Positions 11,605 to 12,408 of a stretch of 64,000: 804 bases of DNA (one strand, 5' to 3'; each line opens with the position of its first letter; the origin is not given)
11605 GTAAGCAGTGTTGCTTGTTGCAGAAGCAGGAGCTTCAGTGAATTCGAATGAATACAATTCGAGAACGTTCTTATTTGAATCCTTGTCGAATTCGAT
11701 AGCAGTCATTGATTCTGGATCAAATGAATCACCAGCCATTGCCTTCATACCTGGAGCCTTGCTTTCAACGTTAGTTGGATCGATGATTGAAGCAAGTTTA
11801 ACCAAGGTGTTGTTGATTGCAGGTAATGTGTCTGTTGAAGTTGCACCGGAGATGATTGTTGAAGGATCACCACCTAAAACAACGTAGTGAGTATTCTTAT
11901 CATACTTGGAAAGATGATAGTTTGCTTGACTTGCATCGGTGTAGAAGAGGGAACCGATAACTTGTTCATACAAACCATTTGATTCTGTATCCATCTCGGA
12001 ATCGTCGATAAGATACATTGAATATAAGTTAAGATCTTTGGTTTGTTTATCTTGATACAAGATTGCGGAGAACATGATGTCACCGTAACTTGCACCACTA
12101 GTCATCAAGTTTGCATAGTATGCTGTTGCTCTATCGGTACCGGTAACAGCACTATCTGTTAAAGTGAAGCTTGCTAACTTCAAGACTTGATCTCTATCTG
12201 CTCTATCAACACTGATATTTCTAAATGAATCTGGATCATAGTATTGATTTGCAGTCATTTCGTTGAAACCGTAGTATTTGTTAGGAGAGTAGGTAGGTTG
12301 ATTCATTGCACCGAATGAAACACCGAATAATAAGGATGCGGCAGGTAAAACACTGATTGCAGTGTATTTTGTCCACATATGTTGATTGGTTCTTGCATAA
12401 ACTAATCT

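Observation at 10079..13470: Rnf complex with duplicated extracytoplasmic flavin modules: RnfD fused to two extra FMN-bind-like domains, RnfG carrying a second one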

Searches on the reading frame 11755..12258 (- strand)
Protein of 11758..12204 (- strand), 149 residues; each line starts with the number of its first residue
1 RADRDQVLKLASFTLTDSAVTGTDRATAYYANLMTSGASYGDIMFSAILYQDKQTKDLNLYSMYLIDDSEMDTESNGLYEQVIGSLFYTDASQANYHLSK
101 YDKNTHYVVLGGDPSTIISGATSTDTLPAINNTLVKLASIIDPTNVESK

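Call 15: search_protein_representatives(alignment_id=A1)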
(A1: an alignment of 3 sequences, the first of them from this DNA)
Query: 3 sequences, 161 profile positions. Proteins with E-value up to 0.001 (for the whole library): 3; up to 1e-10: 2; up to 1e-30: 1. The best 3 are listed.
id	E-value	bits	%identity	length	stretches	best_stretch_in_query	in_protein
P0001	2.3e-130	446.8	-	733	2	1-158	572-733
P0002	6.1e-27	110.7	-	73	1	90-161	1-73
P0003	4.7e-04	36.3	-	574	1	20-157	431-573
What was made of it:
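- Tried and rejected: The exhaustive HMM search of 1.84 billion representatives with the repeat profile found only the same species plus one 574-aa RnfD, P0003 (call 15).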

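Call 17: find_encoding_contigs(protein=P0003, flank=10000, max_places=4)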
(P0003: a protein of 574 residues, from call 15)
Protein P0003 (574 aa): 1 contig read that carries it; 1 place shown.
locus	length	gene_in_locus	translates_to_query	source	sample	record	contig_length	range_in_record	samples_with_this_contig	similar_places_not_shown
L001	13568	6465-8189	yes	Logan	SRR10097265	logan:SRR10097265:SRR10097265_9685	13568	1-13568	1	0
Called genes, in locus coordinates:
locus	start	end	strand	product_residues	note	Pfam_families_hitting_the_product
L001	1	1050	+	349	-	?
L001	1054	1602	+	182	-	-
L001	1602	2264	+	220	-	-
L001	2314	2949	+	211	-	PF00923:TAL_FSA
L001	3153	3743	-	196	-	PF06130:PTAC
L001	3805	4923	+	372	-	-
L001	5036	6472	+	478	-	PF13375:RnfC_N, PF01512:Complex1_51K, PF10531:SLBB, PF00037:Fer4 (faint), PF14697:Fer4_21 (weak), PF12838:Fer4_7 (weak), PF13187:Fer4_9 (weak), PF13534:Fer4_17 (weak), +3 more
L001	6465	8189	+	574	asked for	PF03116:NQR2_RnfD_RnfE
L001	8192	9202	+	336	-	-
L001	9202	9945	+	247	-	PF02508:Rnf-Nqr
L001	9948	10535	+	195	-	PF02508:Rnf-Nqr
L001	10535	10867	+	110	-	-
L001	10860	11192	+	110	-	PF04060:FeS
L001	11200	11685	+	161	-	PF07009:NusG_II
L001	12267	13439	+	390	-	PF00438:S-AdoMet_synt_N, PF02772:S-AdoMet_synt_M, PF02773:S-AdoMet_synt_C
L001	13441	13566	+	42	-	?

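Call 18: find_encoding_contigs(protein=P0001, flank=10000, max_places=4)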
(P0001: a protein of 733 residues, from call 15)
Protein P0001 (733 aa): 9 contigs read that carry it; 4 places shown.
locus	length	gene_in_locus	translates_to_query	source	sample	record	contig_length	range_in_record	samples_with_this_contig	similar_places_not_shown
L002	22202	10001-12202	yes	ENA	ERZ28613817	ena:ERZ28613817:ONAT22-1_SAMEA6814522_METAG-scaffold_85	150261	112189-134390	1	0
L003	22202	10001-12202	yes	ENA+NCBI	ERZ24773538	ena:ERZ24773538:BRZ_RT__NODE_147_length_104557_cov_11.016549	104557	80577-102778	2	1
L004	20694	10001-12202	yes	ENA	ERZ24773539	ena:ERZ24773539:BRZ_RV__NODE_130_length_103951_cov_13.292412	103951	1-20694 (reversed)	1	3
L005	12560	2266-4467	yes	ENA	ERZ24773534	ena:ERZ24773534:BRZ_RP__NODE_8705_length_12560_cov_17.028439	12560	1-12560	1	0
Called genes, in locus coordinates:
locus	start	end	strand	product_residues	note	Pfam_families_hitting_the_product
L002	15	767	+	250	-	PF00300:His_Phos_1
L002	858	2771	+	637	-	PF00005:ABC_tran, PF02463:SMC_N (weak), PF13245:AAA_19 (faint), PF13555:AAA_29 (faint), PF13238:AAA_18 (faint), PF12848:ABC_tran_Xtn, PF00005:ABC_tran, PF16326:ABC_tran_CTD, +3 more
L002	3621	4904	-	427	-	PF00342:PGI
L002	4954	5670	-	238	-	PF01128:IspD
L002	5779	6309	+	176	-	-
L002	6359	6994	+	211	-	PF00923:TAL_FSA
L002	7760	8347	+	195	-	PF06130:PTAC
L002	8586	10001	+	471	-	PF13375:RnfC_N, PF01512:Complex1_51K, PF10531:SLBB (weak), PF00037:Fer4 (faint), PF13183:Fer4_8 (faint), PF13534:Fer4_17 (faint), PF12838:Fer4_7 (weak), PF13187:Fer4_9 (weak), +1 more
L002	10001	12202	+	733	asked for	PF03116:NQR2_RnfD_RnfE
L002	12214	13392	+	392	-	-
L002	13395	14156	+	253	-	PF02508:Rnf-Nqr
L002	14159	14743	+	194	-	PF02508:Rnf-Nqr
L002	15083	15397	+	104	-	PF04060:FeS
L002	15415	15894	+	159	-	PF07009:NusG_II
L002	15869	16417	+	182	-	PF07456:Hpre_diP_synt_I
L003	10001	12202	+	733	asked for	PF03116:NQR2_RnfD_RnfE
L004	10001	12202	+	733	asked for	PF03116:NQR2_RnfD_RnfE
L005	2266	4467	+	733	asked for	PF03116:NQR2_RnfD_RnfE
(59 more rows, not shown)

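Call 21: search_solved_structures(query=A1, max_evalue=10, show_alignments=3)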
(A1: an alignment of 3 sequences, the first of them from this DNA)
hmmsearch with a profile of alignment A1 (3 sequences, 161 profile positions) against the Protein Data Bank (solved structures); distinct sequences matched with E-value up to 10: 0.
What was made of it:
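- Closest known: Canonical RnfG/NqrC. Different: There is no detectable sequence match from the repeats to these chains (call 21).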

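Call 22: search_protein_families(library=pfam, proteins=[window:11758-12204:-, L001:8192-9202:+], max_evalue=10)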
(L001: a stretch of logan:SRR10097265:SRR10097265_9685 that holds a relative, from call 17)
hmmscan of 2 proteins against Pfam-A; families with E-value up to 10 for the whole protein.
seq(149 aa): 0 families

L001:8192-9202:+ (336 aa): 0 families
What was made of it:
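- No Pfam hit for any repeat, and no PDB sequence hit for the three-repeat profile (calls 21, 22). No library hit of any kind (calls 21, 22). No Pfam or PDB sequence hits (calls 21, 22).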

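Call 36: search_solved_structures(query=A2, max_evalue=10, show_alignments=3)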
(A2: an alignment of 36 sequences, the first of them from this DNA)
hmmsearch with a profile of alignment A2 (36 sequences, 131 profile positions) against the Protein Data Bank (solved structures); distinct sequences matched with E-value up to 10: 25.
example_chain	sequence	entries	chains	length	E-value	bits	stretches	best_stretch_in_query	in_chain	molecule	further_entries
7zc6_G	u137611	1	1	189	5.4e-15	59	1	23-127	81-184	RnfG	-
8p2b_A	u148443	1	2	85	1.2e-11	48.2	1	25-124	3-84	Clostridiaceae bacterium FMN4 domain 1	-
9eri_G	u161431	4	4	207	5.4e-09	39.6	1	19-124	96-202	Na(+)-translocating ferredoxin:NAD(+) oxidoreductase complex subunit G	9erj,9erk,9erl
3o6u_A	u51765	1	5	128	5e-08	36.5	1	26-127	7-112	uncharacterized protein CPE2226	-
3lwx_A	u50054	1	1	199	5.1e-06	30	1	12-113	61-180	NADH:ubiquinone oxidoreductase, Na translocating, C subunit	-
2kzx_A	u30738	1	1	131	5.9e-05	26.6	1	24-126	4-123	Uncharacterized protein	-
8p2a_A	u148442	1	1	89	6.7e-05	26.4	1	36-124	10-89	FMN-binding domain-containing protein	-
4u9s_C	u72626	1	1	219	0.00037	24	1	47-113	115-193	Na(+)-translocating NADH-quinone reductase subunit C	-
7xk3_C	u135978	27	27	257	0.00048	23.6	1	47-113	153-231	Na(+)-translocating NADH-quinone reductase subunit C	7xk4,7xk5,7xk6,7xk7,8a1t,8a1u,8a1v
4xhf_A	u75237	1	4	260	0.00095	22.7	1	47-117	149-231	Na-translocating NADH-quinone reductase subunit C NqrC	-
4xa7_A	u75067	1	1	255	0.001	22.5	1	47-113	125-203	Na(+)-translocating NADH-quinone reductase subunit C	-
8rb9_G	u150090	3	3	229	0.015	18.8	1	32-129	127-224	Ion-translocating oxidoreductase complex subunit G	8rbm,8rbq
8ahx_G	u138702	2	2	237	0.017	18.6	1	32-129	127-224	Ion-translocating oxidoreductase complex subunit G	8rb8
9u5g_C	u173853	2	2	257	0.042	17.3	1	47-113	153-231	Na(+)-translocating NADH-quinone reductase subunit C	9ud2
6erj_B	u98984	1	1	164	0.11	16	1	9-73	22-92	Type-1 fimbrial protein, a chain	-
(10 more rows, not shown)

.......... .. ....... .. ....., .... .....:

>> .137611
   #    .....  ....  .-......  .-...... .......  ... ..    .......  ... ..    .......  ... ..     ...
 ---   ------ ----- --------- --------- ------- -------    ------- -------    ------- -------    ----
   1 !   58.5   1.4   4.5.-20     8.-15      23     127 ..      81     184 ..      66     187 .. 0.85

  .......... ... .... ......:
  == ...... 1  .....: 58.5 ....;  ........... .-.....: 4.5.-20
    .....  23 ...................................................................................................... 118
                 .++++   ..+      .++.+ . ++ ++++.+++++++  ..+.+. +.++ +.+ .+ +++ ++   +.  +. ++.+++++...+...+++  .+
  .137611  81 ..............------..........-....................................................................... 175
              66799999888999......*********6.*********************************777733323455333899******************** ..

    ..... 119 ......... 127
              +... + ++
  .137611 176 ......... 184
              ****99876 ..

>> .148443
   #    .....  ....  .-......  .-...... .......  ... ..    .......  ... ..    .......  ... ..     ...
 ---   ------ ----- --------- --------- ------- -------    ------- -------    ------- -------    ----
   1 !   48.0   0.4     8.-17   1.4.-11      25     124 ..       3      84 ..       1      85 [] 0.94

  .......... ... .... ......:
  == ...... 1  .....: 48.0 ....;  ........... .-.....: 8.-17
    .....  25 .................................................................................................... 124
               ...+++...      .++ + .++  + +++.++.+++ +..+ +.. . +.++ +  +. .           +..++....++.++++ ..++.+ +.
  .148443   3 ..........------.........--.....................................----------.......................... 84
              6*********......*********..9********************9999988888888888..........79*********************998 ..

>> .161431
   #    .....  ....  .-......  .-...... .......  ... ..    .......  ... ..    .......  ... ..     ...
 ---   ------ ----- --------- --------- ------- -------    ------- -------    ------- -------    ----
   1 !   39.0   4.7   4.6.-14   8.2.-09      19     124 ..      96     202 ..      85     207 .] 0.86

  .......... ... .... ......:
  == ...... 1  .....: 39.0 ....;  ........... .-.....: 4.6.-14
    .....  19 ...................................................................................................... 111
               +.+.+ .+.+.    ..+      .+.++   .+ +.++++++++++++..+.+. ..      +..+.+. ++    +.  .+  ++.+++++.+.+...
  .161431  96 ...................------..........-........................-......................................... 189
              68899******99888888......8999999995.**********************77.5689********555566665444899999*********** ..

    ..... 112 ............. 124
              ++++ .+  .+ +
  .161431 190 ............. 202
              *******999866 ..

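Call 44: predict_structure(alignment_id=A2)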
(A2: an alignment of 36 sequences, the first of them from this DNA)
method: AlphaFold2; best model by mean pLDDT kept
length: 168 residues; sequences in the alignment: 36
mean_pLDDT: 57.5   pTM: 0.61
mean pLDDT of the five models: 57.5, 52.4, 48.3, 46.0, 43.6
residues with pLDDT >= 90: 0; 70-90: 60; 50-70: 43; < 50: 65
segments of 3 or more residues with pLDDT < 50: 1-4, 86-140, 163-168
pLDDT, mean of each block of 10 residues (from residue 1): 52 73 79 66 75 76 76 69 51 37 34 29 33 38 66 77 43
secondary structure, 60 per line:
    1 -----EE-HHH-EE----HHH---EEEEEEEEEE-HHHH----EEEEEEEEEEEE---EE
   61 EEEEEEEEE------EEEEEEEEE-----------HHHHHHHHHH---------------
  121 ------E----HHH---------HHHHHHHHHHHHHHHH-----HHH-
elements in order: E25-34 H36-39 E44-55 E59-69 E76-84 H96-105 H144-159

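Call 56: list_cluster_members(proteins=[P0001, P0082, P0006, P0004])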
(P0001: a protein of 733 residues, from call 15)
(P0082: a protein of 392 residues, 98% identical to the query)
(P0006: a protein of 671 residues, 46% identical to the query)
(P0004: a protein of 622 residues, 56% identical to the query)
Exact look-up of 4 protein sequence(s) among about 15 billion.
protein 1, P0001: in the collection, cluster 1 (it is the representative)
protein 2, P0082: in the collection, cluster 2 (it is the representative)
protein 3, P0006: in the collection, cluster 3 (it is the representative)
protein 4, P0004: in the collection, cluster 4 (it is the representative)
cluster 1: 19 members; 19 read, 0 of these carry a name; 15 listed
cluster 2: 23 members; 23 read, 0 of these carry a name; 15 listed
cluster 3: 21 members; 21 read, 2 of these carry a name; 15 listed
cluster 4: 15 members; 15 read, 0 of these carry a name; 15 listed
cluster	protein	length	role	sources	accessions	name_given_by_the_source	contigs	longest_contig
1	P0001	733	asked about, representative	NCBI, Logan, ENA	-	-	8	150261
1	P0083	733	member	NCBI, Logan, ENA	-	-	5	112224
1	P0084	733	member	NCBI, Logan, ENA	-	-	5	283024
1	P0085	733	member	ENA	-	-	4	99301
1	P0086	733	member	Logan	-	-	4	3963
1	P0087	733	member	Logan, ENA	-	-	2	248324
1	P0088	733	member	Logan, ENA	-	-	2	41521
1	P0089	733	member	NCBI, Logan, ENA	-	-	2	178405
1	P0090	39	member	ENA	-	-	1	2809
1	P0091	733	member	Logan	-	-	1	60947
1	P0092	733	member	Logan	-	-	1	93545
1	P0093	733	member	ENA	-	-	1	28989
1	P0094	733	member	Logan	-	-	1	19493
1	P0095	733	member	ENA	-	-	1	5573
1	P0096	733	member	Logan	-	-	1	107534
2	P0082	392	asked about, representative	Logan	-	-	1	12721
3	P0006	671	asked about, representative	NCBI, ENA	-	-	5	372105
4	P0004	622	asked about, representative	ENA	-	-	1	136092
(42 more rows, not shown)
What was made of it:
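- Tried and rejected: I considered an assembly or frameshift artefact and rejected it, given many independent assemblies of identical length (calls 18, 56).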

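Call 85: fold_search(model_id=the predicted structure, library=pdb)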
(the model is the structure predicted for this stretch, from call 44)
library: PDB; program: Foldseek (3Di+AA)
matches with E <= 10: 335; with E <= 0.001: 0
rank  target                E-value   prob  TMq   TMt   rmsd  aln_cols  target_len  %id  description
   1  6ncl_a5               2.3e-01  0.69  0.29  0.26   6.8       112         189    9  Near-atomic structure of icosahedrally averaged PBCV-1 capsid (released 2019-01-30)
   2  1cew                  4.3e-01  0.41  0.23  0.35  11.7        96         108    9  THE 2.0 ANGSTROMS X-RAY CRYSTAL STRUCTURE OF CHICKEN EGG WHITE CYSTATIN AND ITS POSSIBLE MODE OF INTERACTION WITH CYSTEI (released 1994-01-31)
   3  2c1q                  4.8e-01  0.13  0.20  0.24   6.6        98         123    8  X-ray structure of biotin binding protein from chicken (released 2007-02-20)
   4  4lzi                  5.0e-01  0.69  0.26  0.17   9.1        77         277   13  Characterization of Solanum tuberosum Multicystatin and Significance of Core Domains (released 2014-02-26)
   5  6ztk_A                5.0e-01  0.35  0.24  0.35   8.8        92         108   14  Crystal structure of Mialostatin, a gut cystatin from the hard tick Ixodes ricinus (released 2021-06-02)
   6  6p7l_B                5.0e-01  0.13  0.17  0.20  10.9        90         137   13  1.8 Angstrom structure of Aln2 from Streptomyces sp. CM020 (released 2020-06-17)
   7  3ul5_C                5.3e-01  0.75  0.23  0.45   2.3        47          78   15  Saccharum officinarum canecystatin-1 in space group C2221 (released 2012-11-28)
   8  3ul5_D                5.6e-01  0.80  0.23  0.44   1.9        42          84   14  Saccharum officinarum canecystatin-1 in space group C2221 (released 2012-11-28)
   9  3l0r_A                5.6e-01  0.38  0.24  0.35   8.2        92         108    9  Crystal Structure of Salivary Cystatin from the Soft Tick Ornithodoros moubata (released 2010-06-30)
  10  3ul5_A                6.0e-01  0.77  0.23  0.44   1.8        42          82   14  Saccharum officinarum canecystatin-1 in space group C2221 (released 2012-11-28)
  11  6ztk_B                6.0e-01  0.44  0.28  0.40   6.7       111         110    9  Crystal structure of Mialostatin, a gut cystatin from the hard tick Ixodes ricinus (released 2021-06-02)
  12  8v57_C                6.0e-01  0.33  0.24  0.34  11.8        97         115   10  Complex of murine cathepsin K with bound cystatin C inhibitor (released 2024-10-09)
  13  6q0r_C                6.0e-01  0.08  0.19  0.18  16.7       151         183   12  Structure of DDB1-DDA1-DCAF15 complex bound to E7820 and RBM39 (released 2019-11-13)
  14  2w9p_A                7.5e-01  0.77  0.26  0.47   3.4        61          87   11  Crystal Structure of Potato Multicystatin (released 2010-02-02)
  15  6saz_D                7.5e-01  0.13  0.22  0.16  12.8       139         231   10  Cleaved human fetuin-b in complex with crayfish astacin (released 2019-10-23)
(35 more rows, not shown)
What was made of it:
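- Foldseek found nothing significant (call 85).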
